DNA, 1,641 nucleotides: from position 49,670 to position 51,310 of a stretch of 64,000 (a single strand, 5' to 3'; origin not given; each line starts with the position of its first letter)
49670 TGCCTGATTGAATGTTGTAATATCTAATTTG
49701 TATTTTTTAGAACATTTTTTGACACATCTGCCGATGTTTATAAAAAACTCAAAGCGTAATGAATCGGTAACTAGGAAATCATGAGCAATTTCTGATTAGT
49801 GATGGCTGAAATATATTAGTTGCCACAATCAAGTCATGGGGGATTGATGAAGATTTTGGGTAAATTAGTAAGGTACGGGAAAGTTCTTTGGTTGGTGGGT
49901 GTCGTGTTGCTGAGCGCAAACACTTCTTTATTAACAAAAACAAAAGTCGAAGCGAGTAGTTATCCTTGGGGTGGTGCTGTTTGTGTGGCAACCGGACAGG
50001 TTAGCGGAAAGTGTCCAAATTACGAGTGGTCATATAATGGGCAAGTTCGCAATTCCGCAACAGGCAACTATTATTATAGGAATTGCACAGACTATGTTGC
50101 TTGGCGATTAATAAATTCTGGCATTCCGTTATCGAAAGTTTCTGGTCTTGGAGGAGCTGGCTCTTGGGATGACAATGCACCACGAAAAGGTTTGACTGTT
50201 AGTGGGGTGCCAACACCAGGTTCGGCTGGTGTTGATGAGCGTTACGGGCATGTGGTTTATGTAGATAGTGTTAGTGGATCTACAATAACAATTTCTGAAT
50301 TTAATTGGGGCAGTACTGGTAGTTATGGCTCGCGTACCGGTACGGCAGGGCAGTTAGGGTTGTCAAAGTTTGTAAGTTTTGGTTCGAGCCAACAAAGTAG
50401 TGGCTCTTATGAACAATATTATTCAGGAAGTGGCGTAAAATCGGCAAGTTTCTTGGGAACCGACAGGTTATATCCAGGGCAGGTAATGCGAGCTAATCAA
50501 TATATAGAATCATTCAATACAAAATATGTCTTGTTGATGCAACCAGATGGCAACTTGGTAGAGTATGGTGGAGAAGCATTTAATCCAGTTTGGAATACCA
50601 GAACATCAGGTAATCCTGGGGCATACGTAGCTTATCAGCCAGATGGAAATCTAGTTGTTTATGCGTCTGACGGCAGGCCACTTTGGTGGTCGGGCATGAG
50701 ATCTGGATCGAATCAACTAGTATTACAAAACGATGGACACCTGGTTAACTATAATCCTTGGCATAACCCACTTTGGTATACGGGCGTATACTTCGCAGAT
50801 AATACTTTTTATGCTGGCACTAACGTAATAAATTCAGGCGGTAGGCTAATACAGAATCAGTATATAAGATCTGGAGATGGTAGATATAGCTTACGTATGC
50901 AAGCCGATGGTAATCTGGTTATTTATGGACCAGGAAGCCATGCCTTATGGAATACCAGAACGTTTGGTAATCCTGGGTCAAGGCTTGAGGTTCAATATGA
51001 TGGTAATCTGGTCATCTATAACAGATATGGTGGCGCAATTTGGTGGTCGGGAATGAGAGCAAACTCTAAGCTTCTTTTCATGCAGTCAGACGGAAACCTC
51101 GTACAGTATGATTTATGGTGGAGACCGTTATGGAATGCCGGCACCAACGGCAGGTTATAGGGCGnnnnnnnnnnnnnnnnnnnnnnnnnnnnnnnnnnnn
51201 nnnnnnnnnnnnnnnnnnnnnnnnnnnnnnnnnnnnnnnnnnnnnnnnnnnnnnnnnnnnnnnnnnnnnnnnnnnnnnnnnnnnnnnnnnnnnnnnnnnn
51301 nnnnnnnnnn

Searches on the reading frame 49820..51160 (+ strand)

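Call 51: search_protein_families(library=pfam, proteins=[window:49820-51160:+], max_evalue=0.00001)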
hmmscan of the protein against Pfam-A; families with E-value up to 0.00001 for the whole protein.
window:49820-51160:+ (446 aa): 2 families
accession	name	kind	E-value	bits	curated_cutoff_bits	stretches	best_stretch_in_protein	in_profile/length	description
PF05257.22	CHAP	-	3.3e-12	47.2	26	1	82-162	4-81/81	CHAP domain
PF01453.30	B_lectin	-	6.9e-09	36.6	32.4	0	387-428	17-61/105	D-mannose binding lectin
